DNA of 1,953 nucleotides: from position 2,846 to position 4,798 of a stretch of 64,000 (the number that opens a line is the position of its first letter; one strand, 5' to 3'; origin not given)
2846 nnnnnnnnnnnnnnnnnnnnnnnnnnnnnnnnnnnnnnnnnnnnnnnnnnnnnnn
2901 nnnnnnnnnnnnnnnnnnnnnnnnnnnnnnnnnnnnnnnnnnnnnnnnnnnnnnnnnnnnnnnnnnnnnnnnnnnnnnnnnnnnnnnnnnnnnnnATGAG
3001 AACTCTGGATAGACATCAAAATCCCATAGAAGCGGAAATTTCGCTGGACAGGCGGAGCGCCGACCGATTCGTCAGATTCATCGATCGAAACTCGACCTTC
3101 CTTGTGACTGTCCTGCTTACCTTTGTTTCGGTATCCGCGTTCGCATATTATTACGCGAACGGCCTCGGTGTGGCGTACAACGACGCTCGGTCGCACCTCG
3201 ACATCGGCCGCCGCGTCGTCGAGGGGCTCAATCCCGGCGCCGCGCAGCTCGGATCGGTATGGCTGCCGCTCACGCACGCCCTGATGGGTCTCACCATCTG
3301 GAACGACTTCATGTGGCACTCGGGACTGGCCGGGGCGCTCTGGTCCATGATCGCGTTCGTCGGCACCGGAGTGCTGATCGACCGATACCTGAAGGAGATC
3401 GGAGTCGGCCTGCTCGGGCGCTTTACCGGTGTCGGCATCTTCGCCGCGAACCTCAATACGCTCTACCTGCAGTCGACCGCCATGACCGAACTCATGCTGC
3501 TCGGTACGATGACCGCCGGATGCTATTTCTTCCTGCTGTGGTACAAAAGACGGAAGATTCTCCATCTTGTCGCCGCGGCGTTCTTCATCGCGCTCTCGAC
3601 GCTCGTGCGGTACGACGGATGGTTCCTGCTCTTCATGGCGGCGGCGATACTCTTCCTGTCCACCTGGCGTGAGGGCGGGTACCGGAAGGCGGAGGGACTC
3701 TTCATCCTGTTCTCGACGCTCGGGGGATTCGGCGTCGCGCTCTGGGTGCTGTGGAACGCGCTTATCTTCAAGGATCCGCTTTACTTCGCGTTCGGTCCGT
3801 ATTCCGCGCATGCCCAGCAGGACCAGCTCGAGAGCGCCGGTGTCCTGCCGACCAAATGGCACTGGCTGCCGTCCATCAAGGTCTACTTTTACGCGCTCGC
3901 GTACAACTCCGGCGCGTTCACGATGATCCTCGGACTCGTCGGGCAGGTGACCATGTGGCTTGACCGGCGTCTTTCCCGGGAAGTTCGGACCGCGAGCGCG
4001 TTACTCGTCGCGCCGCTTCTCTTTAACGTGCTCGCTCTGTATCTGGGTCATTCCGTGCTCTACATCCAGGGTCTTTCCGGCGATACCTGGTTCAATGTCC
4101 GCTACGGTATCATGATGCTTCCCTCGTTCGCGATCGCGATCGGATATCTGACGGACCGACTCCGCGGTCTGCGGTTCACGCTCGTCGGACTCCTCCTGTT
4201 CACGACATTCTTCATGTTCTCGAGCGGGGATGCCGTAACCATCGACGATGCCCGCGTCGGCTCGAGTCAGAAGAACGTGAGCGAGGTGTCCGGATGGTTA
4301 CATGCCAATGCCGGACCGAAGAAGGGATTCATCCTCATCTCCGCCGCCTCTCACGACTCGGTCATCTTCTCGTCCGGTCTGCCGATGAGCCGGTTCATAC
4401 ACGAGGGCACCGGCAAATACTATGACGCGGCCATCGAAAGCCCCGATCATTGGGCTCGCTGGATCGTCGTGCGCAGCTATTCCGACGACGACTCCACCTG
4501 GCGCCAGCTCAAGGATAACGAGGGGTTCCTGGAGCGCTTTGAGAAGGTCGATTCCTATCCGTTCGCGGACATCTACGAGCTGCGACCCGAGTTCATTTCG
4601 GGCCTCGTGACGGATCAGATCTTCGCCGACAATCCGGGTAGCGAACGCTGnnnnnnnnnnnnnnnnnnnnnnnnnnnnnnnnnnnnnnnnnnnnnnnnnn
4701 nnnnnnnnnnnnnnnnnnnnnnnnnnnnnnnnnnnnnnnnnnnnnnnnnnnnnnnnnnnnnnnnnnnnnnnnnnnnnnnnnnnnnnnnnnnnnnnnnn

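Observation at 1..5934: Five-gene translationally coupled glycosylation operon with tandem GT-C (PMT/ArnT-like) transferases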

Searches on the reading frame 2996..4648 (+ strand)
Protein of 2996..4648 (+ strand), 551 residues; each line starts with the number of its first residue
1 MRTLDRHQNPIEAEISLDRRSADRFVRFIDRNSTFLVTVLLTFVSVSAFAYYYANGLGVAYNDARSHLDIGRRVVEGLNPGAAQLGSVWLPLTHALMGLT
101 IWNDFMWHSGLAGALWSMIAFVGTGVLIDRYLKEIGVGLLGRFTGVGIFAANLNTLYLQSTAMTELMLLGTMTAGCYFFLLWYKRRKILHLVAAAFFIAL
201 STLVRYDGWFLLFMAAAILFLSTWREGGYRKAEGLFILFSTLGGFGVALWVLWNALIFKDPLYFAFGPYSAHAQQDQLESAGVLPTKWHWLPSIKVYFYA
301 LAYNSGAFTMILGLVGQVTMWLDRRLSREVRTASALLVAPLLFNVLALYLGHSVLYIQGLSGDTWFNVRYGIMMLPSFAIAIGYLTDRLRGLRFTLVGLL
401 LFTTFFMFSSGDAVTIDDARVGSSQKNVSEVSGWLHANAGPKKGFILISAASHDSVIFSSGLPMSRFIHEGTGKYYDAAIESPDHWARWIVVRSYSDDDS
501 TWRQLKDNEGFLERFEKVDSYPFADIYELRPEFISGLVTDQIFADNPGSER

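Call 4: search_protein_families(library=pfam, proteins=[window:2996-4648:+], max_evalue=0.1)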
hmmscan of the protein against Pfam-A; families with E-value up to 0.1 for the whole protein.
window:2996-4648:+ (551 aa): 0 families

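Call 5: search_protein_families(library=ncbifam, proteins=[window:2996-4648:+], max_evalue=0.1)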
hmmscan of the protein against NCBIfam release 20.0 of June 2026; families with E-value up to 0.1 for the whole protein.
window:2996-4648:+ (551 aa): 2 families
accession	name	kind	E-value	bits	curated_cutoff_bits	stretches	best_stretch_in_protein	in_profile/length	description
NF047440.1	LA3751_2_3_fam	subfamily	0.004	16.1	200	1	116-262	104-248/460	LA_3751/LA_3752 family putative glycosyltransferase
NF008356.0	PRK11145.1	equivalog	0.081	12.2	375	0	484-525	163-204/246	pyruvate formate lyase 1-activating protein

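Call 7: search_solved_structures(query=window:2996-4648:+, max_evalue=10)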
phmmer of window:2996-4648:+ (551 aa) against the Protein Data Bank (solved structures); distinct sequences matched with E-value up to 10: 0.

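Call 13: find_homologous_proteins(query=window:2996-4648:+)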
Query window:2996-4648:+ (551 aa): 2105 proteins with E <= 0.001 among 8000 candidates; the best 120 are listed.
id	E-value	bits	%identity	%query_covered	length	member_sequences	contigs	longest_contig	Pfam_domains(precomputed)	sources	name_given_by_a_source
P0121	0.0e+0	1169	94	99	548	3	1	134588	-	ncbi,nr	ncbi:MAG: hypothetical protein HGA38_01670 [Candidatus Moranbacteria bacterium]|nr:hypothetical prot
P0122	3.4e-280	949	79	94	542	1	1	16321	-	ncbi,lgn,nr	ncbi:MAG TPA: hypothetical protein VN420_01360 [Candidatus Fimivivens sp.]|nr:hypothetical protein [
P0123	1.2e-262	891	72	98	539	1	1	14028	-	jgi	jgi:hypothetical protein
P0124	1.1e-257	875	74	94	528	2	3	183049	-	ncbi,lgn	-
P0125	2.0e-257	874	72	96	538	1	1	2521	-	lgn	-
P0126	9.7e-256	868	73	95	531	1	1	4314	-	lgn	-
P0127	1.6e-252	858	69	99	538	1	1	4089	-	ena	-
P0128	3.4e-250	850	68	99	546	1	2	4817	-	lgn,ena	-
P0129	3.7e-250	850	68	99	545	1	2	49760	-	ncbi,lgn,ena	-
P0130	1.3e-249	848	69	98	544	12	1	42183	-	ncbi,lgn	-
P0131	2.9e-248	844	71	94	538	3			-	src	-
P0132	6.8e-248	842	67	96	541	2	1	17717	-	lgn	-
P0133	1.1e-247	842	70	96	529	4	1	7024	-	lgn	-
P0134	4.1e-247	840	70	97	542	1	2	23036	-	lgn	-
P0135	4.4e-247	840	70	94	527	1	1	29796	-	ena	-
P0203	4.8e-230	784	67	95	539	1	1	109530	-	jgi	jgi:hypothetical protein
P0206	1.3e-228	779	63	98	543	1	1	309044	-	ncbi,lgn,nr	ncbi:MAG: hypothetical protein PHW95_01325 [Patescibacteria group bacterium]|nr:hypothetical protein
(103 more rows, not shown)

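Call 21: search_solved_structures(query=A2, max_evalue=10, show_alignments=2)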
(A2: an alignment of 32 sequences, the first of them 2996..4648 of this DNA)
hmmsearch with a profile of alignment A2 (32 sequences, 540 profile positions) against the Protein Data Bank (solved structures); distinct sequences matched with E-value up to 10: 0.

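Call 22: find_encoding_contigs(protein=P0206, flank=8000, max_places=2)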
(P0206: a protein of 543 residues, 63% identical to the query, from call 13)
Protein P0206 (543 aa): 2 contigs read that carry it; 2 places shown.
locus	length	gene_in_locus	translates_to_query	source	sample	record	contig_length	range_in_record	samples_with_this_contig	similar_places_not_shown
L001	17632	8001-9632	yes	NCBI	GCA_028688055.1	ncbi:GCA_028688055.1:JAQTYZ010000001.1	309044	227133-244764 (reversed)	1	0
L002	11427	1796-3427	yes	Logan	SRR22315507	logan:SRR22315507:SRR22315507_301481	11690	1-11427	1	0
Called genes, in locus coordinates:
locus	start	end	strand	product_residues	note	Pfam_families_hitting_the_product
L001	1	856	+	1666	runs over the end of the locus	PF00535:Glycos_transf_2, PF00535:Glycos_transf_2, PF13641:Glyco_tranf_2_3, PF13632:Glyco_trans_2_3, PF13439:Glyco_transf_4, PF20706:GT4-conflict, PF00534:Glycos_transf_1, PF13692:Glyco_trans_1_4, +2 more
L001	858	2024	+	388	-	PF03447:NAD_binding_3, PF21135:DRL_cat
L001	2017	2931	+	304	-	PF00535:Glycos_transf_2, PF10111:Glyco_tranf_2_2 (weak), PF13641:Glyco_tranf_2_3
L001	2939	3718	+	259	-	PF01522:Polysacc_deac_1, PF10096:DUF2334 (weak)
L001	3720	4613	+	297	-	PF00535:Glycos_transf_2, PF13641:Glyco_tranf_2_3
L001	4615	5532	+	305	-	PF13641:Glyco_tranf_2_3, PF00535:Glycos_transf_2, PF10111:Glyco_tranf_2_2 (faint), PF13632:Glyco_trans_2_3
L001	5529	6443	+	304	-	PF00535:Glycos_transf_2, PF13641:Glyco_tranf_2_3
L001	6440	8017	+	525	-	-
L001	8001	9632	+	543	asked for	-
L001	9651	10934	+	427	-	PF13620:CarboxypepD_reg, PF13715:CarbopepD_reg_2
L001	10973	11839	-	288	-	PF00923:TAL_FSA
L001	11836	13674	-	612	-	PF00456:Transketolase_N, PF13292:DXP_synthase_N, PF02779:Transket_pyr, PF02780:Transketolase_C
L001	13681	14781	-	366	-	PF02502:LacAB_rpiB, PF00834:Ribul_P_3_epim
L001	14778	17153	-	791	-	PF00479:G6PD_N, PF02781:G6PD_C, PF03446:NAD_binding_2, PF00393:6PGD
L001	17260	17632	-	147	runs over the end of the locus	PF00293:NUDIX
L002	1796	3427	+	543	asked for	-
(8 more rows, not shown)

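Call 23: find_encoding_contigs(protein=P0124, flank=8000, max_places=2)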
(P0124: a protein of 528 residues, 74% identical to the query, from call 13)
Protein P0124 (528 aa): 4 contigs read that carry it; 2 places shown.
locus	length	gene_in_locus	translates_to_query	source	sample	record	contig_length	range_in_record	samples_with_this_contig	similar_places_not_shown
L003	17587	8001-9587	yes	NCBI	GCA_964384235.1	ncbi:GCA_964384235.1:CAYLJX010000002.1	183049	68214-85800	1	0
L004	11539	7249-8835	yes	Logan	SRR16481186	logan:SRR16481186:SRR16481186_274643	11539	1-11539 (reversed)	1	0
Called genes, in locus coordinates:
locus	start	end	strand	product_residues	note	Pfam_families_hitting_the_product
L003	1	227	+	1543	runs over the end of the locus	PF00535:Glycos_transf_2, PF13641:Glyco_tranf_2_3, PF13632:Glyco_trans_2_3, PF01943:Polysacc_synt, PF13439:Glyco_transf_4, PF13579:Glyco_trans_4_4, PF20706:GT4-conflict, PF00534:Glycos_transf_1, +5 more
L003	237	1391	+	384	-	PF03447:NAD_binding_3 (weak), PF21135:DRL_cat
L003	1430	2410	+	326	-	PF00535:Glycos_transf_2, PF13641:Glyco_tranf_2_3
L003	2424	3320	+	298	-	PF00535:Glycos_transf_2, PF13641:Glyco_tranf_2_3 (weak), PF13632:Glyco_trans_2_3 (weak)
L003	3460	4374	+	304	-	PF00535:Glycos_transf_2, PF13641:Glyco_tranf_2_3, PF13632:Glyco_trans_2_3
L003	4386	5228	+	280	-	PF01522:Polysacc_deac_1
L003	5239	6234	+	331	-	PF01636:APH (weak)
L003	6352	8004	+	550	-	-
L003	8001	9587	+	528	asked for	-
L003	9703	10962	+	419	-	PF13620:CarboxypepD_reg (weak)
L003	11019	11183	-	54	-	-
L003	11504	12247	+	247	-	PF00160:Pro_isomerase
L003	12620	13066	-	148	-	-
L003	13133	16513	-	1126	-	PF00873:ACR_tran, PF02355:SecD_SecF_C (weak)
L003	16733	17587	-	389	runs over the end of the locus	PF00364:Biotin_lipoyl (faint), PF25973:BSH_CzcB (faint), PF25989:YknX_C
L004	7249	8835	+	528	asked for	-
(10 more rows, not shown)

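Call 24: find_encoding_contigs(protein=P0203, flank=8000, max_places=2)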
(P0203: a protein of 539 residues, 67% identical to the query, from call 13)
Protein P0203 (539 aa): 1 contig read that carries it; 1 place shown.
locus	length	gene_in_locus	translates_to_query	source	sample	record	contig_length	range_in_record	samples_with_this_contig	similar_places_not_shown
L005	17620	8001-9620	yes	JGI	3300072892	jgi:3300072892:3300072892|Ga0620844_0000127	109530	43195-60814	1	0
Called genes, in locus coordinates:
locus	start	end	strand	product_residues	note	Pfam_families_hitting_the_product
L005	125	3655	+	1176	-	PF00535:Glycos_transf_2, PF13641:Glyco_tranf_2_3, PF00535:Glycos_transf_2, PF13641:Glyco_tranf_2_3, PF13632:Glyco_trans_2_3, PF13439:Glyco_transf_4, PF13579:Glyco_trans_4_4, PF00534:Glycos_transf_1, +3 more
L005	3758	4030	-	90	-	-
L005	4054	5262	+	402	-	PF13439:Glyco_transf_4, PF13579:Glyco_trans_4_4, PF20706:GT4-conflict, PF00534:Glycos_transf_1, PF13692:Glyco_trans_1_4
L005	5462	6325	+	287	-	PF02585:PIG-L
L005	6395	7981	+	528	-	-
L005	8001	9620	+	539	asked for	-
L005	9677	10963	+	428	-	PF13620:CarboxypepD_reg (weak)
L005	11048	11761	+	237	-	-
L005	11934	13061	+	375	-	-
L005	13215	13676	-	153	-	PF01814:Hemerythrin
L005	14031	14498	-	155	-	-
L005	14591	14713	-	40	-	-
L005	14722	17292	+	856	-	PF00005:ABC_tran (faint), PF02463:SMC_N (faint), PF13191:AAA_16 (faint), PF13304:AAA_21 (faint), PF13555:AAA_29 (faint), PF20703:nSTAND1 (faint), PF20720:nSTAND3 (faint), PF17760:UvrA_inter, +1 more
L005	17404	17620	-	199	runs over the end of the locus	-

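Call 29: find_related_loci(query=A2, collection=genome_contigs, flank=9000)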
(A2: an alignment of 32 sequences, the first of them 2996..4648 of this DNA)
Query A2 (551 aa) in genome_contigs; peptide patterns used: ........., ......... (x = any residue, [..] = any of these).
401 stretches matched a pattern; 332 encode a relative of the query (tblastn E <= 1e-3); the best 80 are kept; 80 distinct loci.
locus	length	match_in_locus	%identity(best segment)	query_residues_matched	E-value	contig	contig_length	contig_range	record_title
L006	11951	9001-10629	76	2-543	0e+0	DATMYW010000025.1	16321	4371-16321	MAG TPA_asm: Candidatus Fimivivens sp. isolate SMAG_U13158 k141_123797, whole genome shotgun sequence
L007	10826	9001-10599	72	16-548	0e+0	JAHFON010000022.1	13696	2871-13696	MAG: Candidatus Moraniibacteriota bacterium isolate nzgw504 NODE_4438_length_13697_cov_3.803403, whole genome shotgun se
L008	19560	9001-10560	74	29-548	0e+0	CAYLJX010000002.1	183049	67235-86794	MAG TPA_asm: uncultured Bdellovibrionales bacterium isolate SRP342105_co1_463 genome assembly, contig: NODE_80_length_18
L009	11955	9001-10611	70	14-548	0e+0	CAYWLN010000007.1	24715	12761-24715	MAG TPA_asm: uncultured Bdellovibrionales bacterium isolate SRP219642_co7_73 genome assembly, contig: NODE_2785_length_2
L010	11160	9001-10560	71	28-548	0e+0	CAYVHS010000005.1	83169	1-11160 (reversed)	MAG TPA_asm: uncultured Bdellovibrionales bacterium isolate SRP278252_co2_49 genome assembly, contig: NODE_404_length_83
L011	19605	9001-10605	69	11-548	0e+0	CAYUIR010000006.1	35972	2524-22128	MAG TPA_asm: uncultured Bdellovibrionales bacterium isolate SRP219642_co6_142 genome assembly, contig: NODE_774_length_3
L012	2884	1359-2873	72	36-540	0e+0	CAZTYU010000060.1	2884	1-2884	MAG TPA_asm: uncultured Bdellovibrionales bacterium isolate SRP342105_co1_290 genome assembly, contig: NODE_53567_length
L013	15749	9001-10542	70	36-551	0e+0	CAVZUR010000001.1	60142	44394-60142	MAG: Candidatus Moranbacteria bacterium isolate MFD04651.bin.1.47 genome assembly, contig: contig_14675, whole genome sh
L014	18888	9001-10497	72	49-548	0e+0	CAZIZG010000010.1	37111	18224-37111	MAG TPA_asm: uncultured Bdellovibrionales bacterium isolate SRP135725_co1_205 genome assembly, contig: NODE_1103_length_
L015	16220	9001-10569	66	27-550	0e+0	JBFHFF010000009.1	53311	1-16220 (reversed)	MAG: Candidatus Moraniibacteriota bacterium isolate Mix_sand07.2021.05.G.119 k141_68698_length_53311_cov_146.8426, whole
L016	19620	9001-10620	65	2-542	0e+0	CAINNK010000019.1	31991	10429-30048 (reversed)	uncultured bacterium isolate AM_bin-0953 genome assembly, contig: bin-0953:19/46, whole genome shotgun sequence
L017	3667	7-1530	71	39-547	0e+0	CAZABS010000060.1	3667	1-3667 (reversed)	MAG TPA_asm: uncultured Bdellovibrionales bacterium isolate SRP286056_co1_739 genome assembly, contig: NODE_40435_length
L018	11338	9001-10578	70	19-540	0e+0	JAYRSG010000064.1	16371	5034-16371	MAG: Candidatus Moraniibacteriota bacterium isolate XM1_ASGE3bin.7 k141_330307, whole genome shotgun sequence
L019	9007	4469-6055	68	14-542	0e+0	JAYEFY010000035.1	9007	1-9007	MAG: Patescibacteria group bacterium isolate MAG260 MAG260_35, whole genome shotgun sequence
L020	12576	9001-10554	69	29-546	0e+0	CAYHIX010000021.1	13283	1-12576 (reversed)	MAG TPA_asm: uncultured Candidatus Saccharibacteria bacterium isolate ERP119705_co13_454 genome assembly, contig: NODE_5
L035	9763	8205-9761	63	3-525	0e+0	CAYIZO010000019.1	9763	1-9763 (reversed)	MAG TPA_asm: uncultured Candidatus Saccharibacteria bacterium isolate ERP119705_co9_298 genome assembly, contig: NODE_96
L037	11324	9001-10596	61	14-546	0e+0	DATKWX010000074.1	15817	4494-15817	MAG TPA_asm: Candidatus Bathyarchaeia archaeon isolate SMAG_U14175 k141_1916657, whole genome shotgun sequence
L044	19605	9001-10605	61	14-547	0e+0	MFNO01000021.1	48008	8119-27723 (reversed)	MAG: Candidatus Levybacteria bacterium RIFCSPHIGHO2_01_FULL_38_26 rifcsphigho2_01_scaffold_3956, whole genome shotgun se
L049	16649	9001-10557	62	21-540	0e+0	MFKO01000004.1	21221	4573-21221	MAG: Candidatus Kaiserbacteria bacterium RIFCSPHIGHO2_01_FULL_46_22 rifcsphigho2_01_scaffold_6055, whole genome shotgun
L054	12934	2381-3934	61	28-546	0e+0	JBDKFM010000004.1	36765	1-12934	MAG: Candidatus Parcubacteria bacterium isolate farmington_2019_sw_WHONDRS-S19S_0053_A_bin.46 scaffold_0000274, whole ge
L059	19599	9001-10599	60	9-540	0e+0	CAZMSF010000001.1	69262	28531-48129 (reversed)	MAG TPA_asm: uncultured Gammaproteobacteria bacterium isolate SRP135725_co1_372 genome assembly, contig: NODE_272_length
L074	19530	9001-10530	61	36-546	0e+0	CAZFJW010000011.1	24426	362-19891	MAG TPA_asm: uncultured Gammaproteobacteria bacterium isolate SRP342105_co1_31 genome assembly, contig: NODE_2711_length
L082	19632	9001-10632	58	23-546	0e+0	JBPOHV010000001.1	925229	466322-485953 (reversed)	MAG: candidate division WWE3 bacterium isolate MAG_289 c_000000385610, whole genome shotgun sequence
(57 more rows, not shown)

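Call 31: predict_structure(alignment_id=A2)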
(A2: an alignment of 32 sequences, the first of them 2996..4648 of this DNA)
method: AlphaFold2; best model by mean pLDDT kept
length: 551 residues; sequences in the alignment: 32
mean_pLDDT: 76.9   pTM: 0.75
mean pLDDT of the five models: 76.9, 76.4, 75.8, 73.2, 71.8
residues with pLDDT >= 90: 217; 70-90: 165; 50-70: 83; < 50: 86
segments of 3 or more residues with pLDDT < 50: 1-16, 58-88, 354-368, 412-426, 546-551
pLDDT, mean of each block of 10 residues (from residue 1): 44 55 89 95 90 60 37 33 42 75 58 82 97 95 95 74 77 97 96 97 87 96 94 97 94 80 65 64 73 84 84 95 93 92 85 44 41 90 94 91 78 39 45 84 84 55 71 79 93 70 87 93 82 90 51 34
secondary structure, 60 per line:
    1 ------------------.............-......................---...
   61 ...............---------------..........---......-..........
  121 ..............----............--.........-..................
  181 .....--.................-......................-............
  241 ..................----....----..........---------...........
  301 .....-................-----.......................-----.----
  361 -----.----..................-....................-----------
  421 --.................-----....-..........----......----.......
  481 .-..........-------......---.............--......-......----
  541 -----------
elements in order: H19-31 H33-54 H58-75 H91-100 H104-109 H111-134 H139-150 H153-161 H163-185 H188-204 H206-227 H229-258 H263-266 H271-280 H290-305 H307-322 H328-350 H371-388 H390-409 H423-439 E445-448 H450-459 E467-469 H474-481 H483-486 E487-492 H500-505 H509-514 E515-521 E524-529 H531-536

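Call 36: fold_search(model_id=the predicted structure, library=pdb)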
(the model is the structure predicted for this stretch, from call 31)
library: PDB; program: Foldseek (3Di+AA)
matches with E <= 10: 250; with E <= 0.001: 14
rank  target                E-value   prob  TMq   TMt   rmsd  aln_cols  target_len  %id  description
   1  8agb_A                6.0e-06  1.00  0.52  0.47  11.4       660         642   12  Structure of yeast oligosaccharylransferase complex with lipid-linked oligosaccharide bound (released 2022-12-07)
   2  9s6t_A                7.7e-06  1.00  0.56  0.63   6.6       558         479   13  Ternary cryo-EM structure of chicken ALG12 with Dol25-PP-GlcNAc2Man7, Dol25-P-Man, and Fab (released 2026-03-18)
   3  8age_A                8.4e-06  1.00  0.53  0.47  10.5       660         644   12  Structure of yeast oligosaccharylransferase complex with acceptor peptide bound (released 2022-12-07)
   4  7oci_F                9.9e-06  1.00  0.53  0.47  10.8       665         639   11  Cryo-EM structure of yeast Ost6p containing oligosaccharyltransferase complex (released 2022-02-16)
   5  6ezn_F                1.9e-05  1.00  0.54  0.47  10.1       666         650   11  Cryo-EM structure of the yeast oligosaccharyltransferase (OST) complex (released 2018-01-17)
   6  8b6l_I                3.5e-05  1.00  0.49  0.41  13.4       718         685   10  Subtomogram average of the human Sec61-TRAP-OSTA-translocon (released 2022-12-07)
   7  8agc_A                3.7e-05  1.00  0.51  0.42  12.8       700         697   12  Structure of yeast oligosaccharylransferase complex with lipid-linked oligosaccharide and non-acceptor peptide bound (released 2022-12-07)
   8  9n9j_I                4.9e-05  1.00  0.51  0.42  11.3       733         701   10  Structure of a GRP94 folding intermediate engaged with a CCDC134- and FKBP11-bound secretory translocon (released 2025-11-19)
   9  5f15                  1.1e-04  1.00  0.51  0.52   7.8       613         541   10  Crystal Structure of ArnT from Cupriavidus metallidurans bound to Undecaprenyl phosphate (released 2016-02-17)
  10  6s7o_A                2.4e-04  1.00  0.46  0.40  13.0       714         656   10  Cryo-EM structure of human oligosaccharyltransferase complex OST-A (released 2019-12-18)
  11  6c26_A                2.7e-04  1.00  0.50  0.44  11.3       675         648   11  The Cryo-EM structure of a eukaryotic oligosaccharyl transferase complex (released 2018-01-31)
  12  6ftg_5                3.2e-04  1.00  0.49  0.43  13.8       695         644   10  Subtomogram average of OST-containing ribosome-translocon complexes from canine rough microsomal membranes (released 2018-03-21)
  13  8pn9_A                4.6e-04  1.00  0.50  0.43  12.0       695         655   12  Structure of human oligosaccharyltransferase OST-A complex bound to NGI-1 (released 2024-05-08)
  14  6s7t_A                4.8e-04  1.00  0.49  0.40  11.6       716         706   11  Cryo-EM structure of human oligosaccharyltransferase complex OST-B (released 2019-12-18)
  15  9i5k_A                1.1e-03  1.00  0.44  0.48   8.4       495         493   12  Structure of the Chaetomium thermophilum Pmt4 homodimer (C2 symmetry) (released 2025-12-24)
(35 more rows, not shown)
